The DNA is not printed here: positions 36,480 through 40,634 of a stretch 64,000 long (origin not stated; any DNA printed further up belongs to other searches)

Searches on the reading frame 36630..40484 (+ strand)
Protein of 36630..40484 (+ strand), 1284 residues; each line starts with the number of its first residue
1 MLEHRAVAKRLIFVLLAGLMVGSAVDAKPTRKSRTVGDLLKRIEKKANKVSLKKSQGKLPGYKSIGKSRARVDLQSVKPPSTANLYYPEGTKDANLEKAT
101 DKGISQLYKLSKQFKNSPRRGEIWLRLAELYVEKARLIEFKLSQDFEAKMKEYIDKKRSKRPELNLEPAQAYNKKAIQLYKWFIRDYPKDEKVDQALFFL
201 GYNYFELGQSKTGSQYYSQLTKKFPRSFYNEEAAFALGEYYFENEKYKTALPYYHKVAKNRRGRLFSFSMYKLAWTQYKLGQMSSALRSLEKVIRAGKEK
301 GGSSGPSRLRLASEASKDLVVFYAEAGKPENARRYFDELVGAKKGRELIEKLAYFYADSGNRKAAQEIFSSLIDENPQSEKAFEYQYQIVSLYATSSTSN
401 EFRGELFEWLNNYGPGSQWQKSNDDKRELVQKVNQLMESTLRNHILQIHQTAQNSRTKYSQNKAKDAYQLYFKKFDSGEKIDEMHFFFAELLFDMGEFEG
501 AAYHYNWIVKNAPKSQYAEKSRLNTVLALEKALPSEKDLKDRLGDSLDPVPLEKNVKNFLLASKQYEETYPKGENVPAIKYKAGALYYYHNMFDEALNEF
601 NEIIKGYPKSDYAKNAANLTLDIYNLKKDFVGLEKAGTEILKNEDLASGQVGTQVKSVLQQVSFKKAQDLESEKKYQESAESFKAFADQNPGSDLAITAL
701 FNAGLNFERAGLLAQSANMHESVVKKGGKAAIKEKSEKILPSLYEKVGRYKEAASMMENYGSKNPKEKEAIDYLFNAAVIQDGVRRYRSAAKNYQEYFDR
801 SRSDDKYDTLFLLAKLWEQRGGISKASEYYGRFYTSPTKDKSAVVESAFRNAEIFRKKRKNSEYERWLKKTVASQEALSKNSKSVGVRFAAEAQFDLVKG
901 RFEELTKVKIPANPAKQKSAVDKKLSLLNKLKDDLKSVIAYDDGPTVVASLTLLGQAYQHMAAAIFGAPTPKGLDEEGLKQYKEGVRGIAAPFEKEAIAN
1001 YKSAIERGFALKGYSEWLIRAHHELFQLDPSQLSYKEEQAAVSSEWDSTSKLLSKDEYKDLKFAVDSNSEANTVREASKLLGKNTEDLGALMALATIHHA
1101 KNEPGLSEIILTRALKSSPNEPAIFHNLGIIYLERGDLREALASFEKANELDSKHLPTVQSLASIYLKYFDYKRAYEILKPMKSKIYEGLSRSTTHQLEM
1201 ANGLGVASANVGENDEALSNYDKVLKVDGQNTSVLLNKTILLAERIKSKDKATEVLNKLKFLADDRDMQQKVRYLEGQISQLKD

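Call 59: search_protein_families(library=pfam, proteins=[window:36630-40484:+], max_evalue=0.01)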
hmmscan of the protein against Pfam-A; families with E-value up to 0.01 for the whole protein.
window:36630-40484:+ (1284 aa): 18 families
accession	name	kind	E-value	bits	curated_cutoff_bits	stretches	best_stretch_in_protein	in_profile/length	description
PF13428.12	TPR_14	-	1.1e-22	78.6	23.5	0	348-383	3-38/44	Tetratricopeptide repeat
PF14559.12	TPR_19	-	1.3e-22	80.3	25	2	1133-1181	2-50/68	Tetratricopeptide repeat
PF07719.23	TPR_2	-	1.3e-19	69.1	27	1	1123-1154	2-33/34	Tetratricopeptide repeat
PF13174.12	TPR_6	-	2.8e-16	59.4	26.3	1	269-295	2-28/33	Tetratricopeptide repeat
PF13432.12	TPR_16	-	1.1e-15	58.2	32.7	1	271-344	1-62/65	Tetratricopeptide repeat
PF13424.12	TPR_12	-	4e-15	56.2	30.1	2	1116-1148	39-71/77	Tetratricopeptide repeat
PF13176.12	TPR_7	-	1.7e-12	46.8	27.9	0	1126-1148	3-25/36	Tetratricopeptide repeat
PF12895.13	ANAPC3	-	2.8e-09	37.6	27.2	1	226-292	18-81/82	Anaphase-promoting complex, cyclosome, subunit 3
PF13431.12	TPR_17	-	6.4e-09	35.8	24.4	1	1112-1142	3-33/34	Tetratricopeptide repeat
PF25064.1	ARM_TT21_5th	-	1.3e-07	32.3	27.8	0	485-518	4-36/117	TT21 fifth ARM repeats domain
PF13371.12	TPR_9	-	3.8e-07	30.4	35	0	1110-1151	17-58/73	Tetratricopeptide repeat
PF00515.34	TPR_1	-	2.5e-06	27.5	27.8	1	1124-1153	3-32/34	Tetratricopeptide repeat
PF13374.12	TPR_10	-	4.3e-06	27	27.5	0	1125-1148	5-28/42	Tetratricopeptide repeat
PF23914.1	TPR_CcmH_CycH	-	4.4e-06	27.1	42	1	1113-1229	41-152/158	Cytochrome c-type biogenesis protein H TPR domain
PF13181.12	TPR_8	-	7.6e-06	26.1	25.7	1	1124-1155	3-34/34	Tetratricopeptide repeat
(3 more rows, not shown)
